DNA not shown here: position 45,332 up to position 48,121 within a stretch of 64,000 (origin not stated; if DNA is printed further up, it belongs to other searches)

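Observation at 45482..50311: Single-gene AT-rich insertion encoding a 1609-aa GHKL ATPase fused to an SF1 helicase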

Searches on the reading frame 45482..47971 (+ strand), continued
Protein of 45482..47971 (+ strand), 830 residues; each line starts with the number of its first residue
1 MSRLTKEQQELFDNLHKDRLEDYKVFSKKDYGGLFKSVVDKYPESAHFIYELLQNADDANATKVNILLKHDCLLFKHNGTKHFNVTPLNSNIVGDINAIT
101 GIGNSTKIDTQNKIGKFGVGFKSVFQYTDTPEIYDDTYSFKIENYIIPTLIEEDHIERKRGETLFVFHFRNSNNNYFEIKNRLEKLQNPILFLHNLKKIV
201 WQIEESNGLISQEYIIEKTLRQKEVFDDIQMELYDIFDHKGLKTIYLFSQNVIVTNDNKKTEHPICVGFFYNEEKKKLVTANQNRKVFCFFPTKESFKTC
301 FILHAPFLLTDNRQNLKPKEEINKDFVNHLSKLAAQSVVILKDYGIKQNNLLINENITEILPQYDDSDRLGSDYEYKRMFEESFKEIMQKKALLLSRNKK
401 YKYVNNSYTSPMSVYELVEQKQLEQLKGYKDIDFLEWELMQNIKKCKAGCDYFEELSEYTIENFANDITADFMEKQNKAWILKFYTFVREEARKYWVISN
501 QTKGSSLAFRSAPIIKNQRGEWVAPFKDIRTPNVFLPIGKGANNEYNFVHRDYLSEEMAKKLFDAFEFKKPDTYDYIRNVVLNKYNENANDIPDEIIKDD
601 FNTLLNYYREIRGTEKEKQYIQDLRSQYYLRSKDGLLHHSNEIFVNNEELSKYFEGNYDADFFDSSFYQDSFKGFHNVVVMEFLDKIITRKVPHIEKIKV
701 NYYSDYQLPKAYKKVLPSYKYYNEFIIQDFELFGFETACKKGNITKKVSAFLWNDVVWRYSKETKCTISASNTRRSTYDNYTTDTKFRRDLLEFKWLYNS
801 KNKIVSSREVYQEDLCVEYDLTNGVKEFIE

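Call 93: search_protein_families(library=padloc, alignment_id=A7, max_evalue=1e-10)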
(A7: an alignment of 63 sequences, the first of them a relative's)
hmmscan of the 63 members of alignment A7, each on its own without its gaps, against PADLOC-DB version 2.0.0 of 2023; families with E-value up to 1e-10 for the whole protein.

A. member 1, L033:84-1253:+ (390 aa): 0 families

B. families by the number of members that match (of 63 scanned): 200 families (the first 25 are shown)
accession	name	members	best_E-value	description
PDLC03029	MTase_I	4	2.7e-193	Type I methyltransferase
PDLC03021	MTase_I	3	6.8e-177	Type I methyltransferase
PDLC03022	MTase_I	3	8.8e-128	Type I methyltransferase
PDLC03027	MTase_I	3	6.7e-92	Type I methyltransferase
PDLC03031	MTase_I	3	4.5e-78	Type I methyltransferase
PDLC03026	MTase_I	3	1.9e-73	Type I methyltransferase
PDLC03032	MTase_I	3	2.2e-71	Type I methyltransferase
PDLC03025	MTase_I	3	1.1e-68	Type I methyltransferase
PDLC03020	MTase_I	3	3.2e-60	Type I methyltransferase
PDLC04134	mad2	3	1.2e-54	mads_2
PDLC03028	MTase_I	3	7.2e-54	Type I methyltransferase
PDLC03033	MTase_I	3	2.4e-53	Type I methyltransferase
PDLC03038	MTase_I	3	1.5e-48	Type I methyltransferase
PDLC03240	MTase_II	3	1.6e-47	Type II methyltransferase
PDLC03039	MTase_I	3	1.7e-46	Type I methyltransferase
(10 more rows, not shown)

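Call 95: search_solved_structures(query=A5, max_evalue=1, show_alignments=3)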
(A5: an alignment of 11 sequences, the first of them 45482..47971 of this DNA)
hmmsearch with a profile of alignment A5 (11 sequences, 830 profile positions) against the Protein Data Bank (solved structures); distinct sequences matched with E-value up to 1: 18.
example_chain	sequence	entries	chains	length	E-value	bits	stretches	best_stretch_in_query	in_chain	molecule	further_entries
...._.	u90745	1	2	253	5.6e-12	48.1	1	35-134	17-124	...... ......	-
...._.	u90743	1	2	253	6.5e-11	44.5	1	35-134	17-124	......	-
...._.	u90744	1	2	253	6.7e-11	44.5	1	35-134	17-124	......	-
5v44_A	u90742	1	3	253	6.9e-11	44.5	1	35-134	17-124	Sacsin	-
2esa_A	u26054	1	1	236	0.016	16.7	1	21-128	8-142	Endoplasmin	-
7c04_A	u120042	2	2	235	0.031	15.8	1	42-134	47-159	Heat shock protein 75 kDa, mitochondrial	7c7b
5f3k_A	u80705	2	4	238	0.032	15.8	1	42-134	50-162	Heat shock protein 75 kDa, mitochondrial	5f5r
2ior_A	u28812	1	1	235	0.062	14.8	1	31-129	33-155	Chaperone protein htpG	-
1tbw_A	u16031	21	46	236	0.096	14.2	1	21-128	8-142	Endoplasmin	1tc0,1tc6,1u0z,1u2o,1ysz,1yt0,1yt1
7u8u_A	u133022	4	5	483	0.12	13.8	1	42-134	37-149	Heat shock protein 75 kDa, mitochondrial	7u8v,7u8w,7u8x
5in9_A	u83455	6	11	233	0.13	13.8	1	27-128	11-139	Endoplasmin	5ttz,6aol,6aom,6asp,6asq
5hph_A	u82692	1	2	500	0.13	13.8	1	42-134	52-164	Heat shock protein 75 kDa, mitochondrial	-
2yga_A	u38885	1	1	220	0.15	13.5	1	31-129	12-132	ATP-DEPENDENT MOLECULAR CHAPERONE HSP82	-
2ygf_A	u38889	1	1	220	0.17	13.4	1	31-129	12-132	ATP-DEPENDENT MOLECULAR CHAPERONE HSP82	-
7kck_A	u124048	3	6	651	0.2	13.2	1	42-134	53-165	Heat shock protein 75 kDa, mitochondrial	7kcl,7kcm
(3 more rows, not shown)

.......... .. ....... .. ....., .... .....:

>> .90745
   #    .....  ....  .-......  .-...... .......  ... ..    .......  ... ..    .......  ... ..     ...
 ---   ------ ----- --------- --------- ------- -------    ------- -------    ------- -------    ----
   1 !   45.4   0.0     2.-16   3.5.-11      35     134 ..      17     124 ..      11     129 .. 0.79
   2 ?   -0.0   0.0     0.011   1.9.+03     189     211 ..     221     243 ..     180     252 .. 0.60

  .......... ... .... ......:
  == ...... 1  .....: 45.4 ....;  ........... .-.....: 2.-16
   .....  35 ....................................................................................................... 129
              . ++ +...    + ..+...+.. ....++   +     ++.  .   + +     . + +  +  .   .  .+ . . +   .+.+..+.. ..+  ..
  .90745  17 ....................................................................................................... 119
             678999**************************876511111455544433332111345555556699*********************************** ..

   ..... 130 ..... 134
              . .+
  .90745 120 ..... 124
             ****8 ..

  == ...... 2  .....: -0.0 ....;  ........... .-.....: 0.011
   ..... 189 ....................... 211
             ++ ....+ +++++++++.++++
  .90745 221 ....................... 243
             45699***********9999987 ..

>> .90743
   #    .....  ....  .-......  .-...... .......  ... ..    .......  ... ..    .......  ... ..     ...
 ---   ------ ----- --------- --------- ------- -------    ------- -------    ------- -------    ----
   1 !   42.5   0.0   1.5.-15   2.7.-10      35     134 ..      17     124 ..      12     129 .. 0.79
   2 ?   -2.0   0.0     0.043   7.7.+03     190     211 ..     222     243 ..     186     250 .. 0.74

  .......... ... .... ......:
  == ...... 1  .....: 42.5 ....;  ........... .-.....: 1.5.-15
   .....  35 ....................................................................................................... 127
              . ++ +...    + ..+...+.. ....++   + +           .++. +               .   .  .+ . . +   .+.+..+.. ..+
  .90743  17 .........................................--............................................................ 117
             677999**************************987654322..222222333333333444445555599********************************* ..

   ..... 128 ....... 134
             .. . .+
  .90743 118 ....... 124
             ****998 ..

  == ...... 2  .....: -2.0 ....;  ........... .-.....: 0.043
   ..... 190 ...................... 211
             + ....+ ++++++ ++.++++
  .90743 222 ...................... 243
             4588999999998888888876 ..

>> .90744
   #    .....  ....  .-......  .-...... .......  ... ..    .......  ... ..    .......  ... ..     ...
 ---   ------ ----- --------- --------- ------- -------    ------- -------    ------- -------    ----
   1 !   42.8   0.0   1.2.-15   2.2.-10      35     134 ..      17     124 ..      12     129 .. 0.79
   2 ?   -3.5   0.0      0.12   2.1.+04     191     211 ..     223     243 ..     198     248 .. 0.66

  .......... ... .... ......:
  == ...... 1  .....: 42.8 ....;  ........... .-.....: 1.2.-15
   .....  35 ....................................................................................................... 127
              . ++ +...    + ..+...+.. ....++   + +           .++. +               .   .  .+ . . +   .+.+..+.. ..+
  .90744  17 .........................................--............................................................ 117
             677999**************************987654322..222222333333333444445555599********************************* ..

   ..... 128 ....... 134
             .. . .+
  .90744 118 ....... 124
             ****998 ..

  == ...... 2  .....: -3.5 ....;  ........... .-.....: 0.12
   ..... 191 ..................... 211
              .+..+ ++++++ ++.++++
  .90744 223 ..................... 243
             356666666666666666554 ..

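Call 104: fold_search(model_id=the predicted structure, library=viral)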
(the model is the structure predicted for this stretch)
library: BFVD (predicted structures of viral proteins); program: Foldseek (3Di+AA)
matches with E <= 10: 423; with E <= 0.001: 25
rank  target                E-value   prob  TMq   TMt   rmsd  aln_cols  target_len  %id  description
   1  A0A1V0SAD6            1.1e-10  1.00  0.24  0.28  16.6       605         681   14  Heat shock protein 83 kDa [Catovirus CTV1]
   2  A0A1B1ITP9            1.8e-07  1.00  0.25  0.44   9.6       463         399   11  (no name in the UniProt tables at hand)
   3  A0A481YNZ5            3.6e-07  1.00  0.21  0.15  18.0       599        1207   10  DNA topoisomerase 2 [Pithovirus LCDPAC02]
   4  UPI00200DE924         7.7e-07  1.00  0.25  0.31  17.1       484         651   11  (no name look-up for this kind of identifier)
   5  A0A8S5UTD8            1.0e-06  1.00  0.22  0.23  35.3       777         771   12  DNA topoisomerase (ATP-hydrolyzing) [Myoviridae sp. ctYA416]
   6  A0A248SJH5            4.5e-06  1.00  0.18  0.23  19.0       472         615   12  (no name in the UniProt tables at hand)
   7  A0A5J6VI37            9.1e-06  1.00  0.20  0.16  17.4       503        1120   10  DNA topoisomerase 2 [Megaviridae environmental sample]
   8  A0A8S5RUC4            1.7e-05  1.00  0.25  0.34  17.3       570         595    9  (no name in the UniProt tables at hand)
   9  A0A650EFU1            1.8e-05  1.00  0.20  0.33   7.4       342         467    8  (no name in the UniProt tables at hand)
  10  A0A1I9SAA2            1.9e-05  1.00  0.20  0.25  24.3       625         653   10  RIIA-like protector protein [Rhodococcus phage Weasels2]
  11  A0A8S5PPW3            2.5e-05  1.00  0.17  0.26  10.4       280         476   10  DNA topoisomerase (ATP-hydrolyzing) [Myoviridae sp. ctwwN25]
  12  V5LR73                3.1e-05  1.00  0.18  0.34  15.3       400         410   10  (no name in the UniProt tables at hand)
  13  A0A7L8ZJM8            3.2e-05  1.00  0.18  0.28   9.8       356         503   13  DNA topoisomerase (ATP-hydrolyzing) [Campylobacter phage F379]
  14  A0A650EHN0            4.8e-05  1.00  0.20  0.32   8.5       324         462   11  (no name in the UniProt tables at hand)
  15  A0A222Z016            5.4e-05  1.00  0.20  0.26  15.0       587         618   10  RIIA lysis inhibitor [Salmonella phage ST11]
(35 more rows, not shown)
